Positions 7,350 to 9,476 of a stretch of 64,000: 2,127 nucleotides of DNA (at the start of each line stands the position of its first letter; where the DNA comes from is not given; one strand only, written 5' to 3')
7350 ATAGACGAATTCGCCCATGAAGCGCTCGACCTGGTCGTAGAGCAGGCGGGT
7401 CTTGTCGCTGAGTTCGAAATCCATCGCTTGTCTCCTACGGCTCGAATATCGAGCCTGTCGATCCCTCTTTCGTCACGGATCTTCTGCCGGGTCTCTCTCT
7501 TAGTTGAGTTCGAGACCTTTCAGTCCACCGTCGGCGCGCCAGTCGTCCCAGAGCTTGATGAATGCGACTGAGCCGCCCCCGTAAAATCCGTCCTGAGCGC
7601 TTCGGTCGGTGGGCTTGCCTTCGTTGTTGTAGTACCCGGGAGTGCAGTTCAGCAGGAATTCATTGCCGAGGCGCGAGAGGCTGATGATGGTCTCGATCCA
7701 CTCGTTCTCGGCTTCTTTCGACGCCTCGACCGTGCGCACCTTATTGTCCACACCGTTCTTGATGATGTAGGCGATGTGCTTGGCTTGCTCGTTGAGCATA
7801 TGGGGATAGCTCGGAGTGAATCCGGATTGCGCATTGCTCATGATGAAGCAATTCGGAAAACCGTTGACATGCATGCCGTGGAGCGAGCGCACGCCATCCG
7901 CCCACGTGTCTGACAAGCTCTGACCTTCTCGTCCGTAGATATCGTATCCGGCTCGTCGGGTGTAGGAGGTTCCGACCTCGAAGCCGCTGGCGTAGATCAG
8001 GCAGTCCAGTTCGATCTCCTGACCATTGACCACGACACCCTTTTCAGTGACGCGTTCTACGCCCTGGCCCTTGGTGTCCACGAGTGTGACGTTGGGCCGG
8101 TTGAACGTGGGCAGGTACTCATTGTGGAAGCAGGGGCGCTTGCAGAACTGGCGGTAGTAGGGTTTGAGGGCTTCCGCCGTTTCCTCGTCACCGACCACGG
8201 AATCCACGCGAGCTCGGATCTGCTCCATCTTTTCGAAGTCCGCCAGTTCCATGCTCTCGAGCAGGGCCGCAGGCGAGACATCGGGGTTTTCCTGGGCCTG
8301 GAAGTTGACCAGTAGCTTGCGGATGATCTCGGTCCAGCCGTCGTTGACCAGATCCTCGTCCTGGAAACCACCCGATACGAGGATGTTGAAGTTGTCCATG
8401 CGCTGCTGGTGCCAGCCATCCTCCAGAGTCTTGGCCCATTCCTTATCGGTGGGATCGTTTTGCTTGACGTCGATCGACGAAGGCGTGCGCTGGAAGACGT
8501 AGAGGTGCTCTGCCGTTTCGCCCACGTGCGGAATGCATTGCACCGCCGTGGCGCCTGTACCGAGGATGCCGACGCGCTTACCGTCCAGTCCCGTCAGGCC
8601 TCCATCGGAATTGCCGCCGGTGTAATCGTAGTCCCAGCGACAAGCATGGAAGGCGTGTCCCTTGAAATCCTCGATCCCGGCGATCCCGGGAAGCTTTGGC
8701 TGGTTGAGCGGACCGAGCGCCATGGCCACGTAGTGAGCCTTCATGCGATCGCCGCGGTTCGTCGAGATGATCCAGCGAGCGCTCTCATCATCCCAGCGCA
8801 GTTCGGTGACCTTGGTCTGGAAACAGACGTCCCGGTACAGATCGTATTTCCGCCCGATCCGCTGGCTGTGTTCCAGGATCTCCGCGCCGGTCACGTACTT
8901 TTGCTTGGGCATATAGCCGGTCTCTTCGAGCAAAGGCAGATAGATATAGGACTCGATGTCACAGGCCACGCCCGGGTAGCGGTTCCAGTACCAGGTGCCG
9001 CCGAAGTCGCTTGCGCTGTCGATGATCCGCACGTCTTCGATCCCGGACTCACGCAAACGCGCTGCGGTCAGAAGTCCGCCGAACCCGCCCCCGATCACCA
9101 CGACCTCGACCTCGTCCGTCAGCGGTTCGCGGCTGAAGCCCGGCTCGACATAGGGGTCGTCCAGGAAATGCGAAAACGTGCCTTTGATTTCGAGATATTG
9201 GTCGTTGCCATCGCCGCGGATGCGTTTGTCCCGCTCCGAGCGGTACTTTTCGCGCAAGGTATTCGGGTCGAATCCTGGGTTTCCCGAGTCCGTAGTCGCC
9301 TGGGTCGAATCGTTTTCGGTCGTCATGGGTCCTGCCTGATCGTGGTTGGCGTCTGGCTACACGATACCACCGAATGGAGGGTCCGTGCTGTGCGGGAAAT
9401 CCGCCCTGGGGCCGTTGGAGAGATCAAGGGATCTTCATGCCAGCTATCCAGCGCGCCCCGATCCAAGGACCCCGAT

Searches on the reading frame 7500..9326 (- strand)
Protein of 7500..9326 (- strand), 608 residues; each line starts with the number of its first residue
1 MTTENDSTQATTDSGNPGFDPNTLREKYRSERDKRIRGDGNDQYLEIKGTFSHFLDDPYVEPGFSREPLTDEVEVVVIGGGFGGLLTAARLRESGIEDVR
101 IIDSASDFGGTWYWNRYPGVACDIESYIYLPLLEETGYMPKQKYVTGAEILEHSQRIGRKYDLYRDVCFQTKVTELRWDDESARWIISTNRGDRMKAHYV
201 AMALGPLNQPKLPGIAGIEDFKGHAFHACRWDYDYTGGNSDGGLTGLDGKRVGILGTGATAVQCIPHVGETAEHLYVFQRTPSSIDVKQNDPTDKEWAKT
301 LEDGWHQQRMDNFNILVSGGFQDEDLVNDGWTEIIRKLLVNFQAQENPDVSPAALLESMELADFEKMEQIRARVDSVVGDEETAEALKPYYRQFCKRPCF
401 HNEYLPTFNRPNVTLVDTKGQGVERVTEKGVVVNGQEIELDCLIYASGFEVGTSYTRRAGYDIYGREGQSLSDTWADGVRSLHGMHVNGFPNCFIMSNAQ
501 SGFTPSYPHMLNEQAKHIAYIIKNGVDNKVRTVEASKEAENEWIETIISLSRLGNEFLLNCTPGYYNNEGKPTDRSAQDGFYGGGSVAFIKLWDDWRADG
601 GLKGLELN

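Call 46: search_protein_families(library=pfam, proteins=[window:7500-9326:-])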
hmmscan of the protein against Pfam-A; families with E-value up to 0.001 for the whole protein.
window:7500-9326:- (608 aa): 6 families
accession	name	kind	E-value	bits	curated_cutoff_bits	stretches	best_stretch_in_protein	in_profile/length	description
PF13738.12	Pyr_redox_3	-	4.4e-10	39.7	30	1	76-231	1-159/305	Pyridine nucleotide-disulphide oxidoreductase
PF07992.20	Pyr_redox_2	-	6.5e-10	39.3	26.1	1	74-284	2-177/291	Pyridine nucleotide-disulphide oxidoreductase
PF13450.12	NAD_binding_8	-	8.7e-10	39.2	21.9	1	77-130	1-53/68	NAD(P)-binding Rossmann-like domain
PF00743.25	FMO-like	-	2.7e-08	33.2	22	1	74-283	3-217/532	Flavin-binding monooxygenase-like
PF01266.30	DAO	-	5.7e-07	29.8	27.9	1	75-113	2-40/353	FAD dependent oxidoreductase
PF00890.30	FAD_binding_2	-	0.0001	22.1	20.4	1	75-114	2-40/414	FAD binding domain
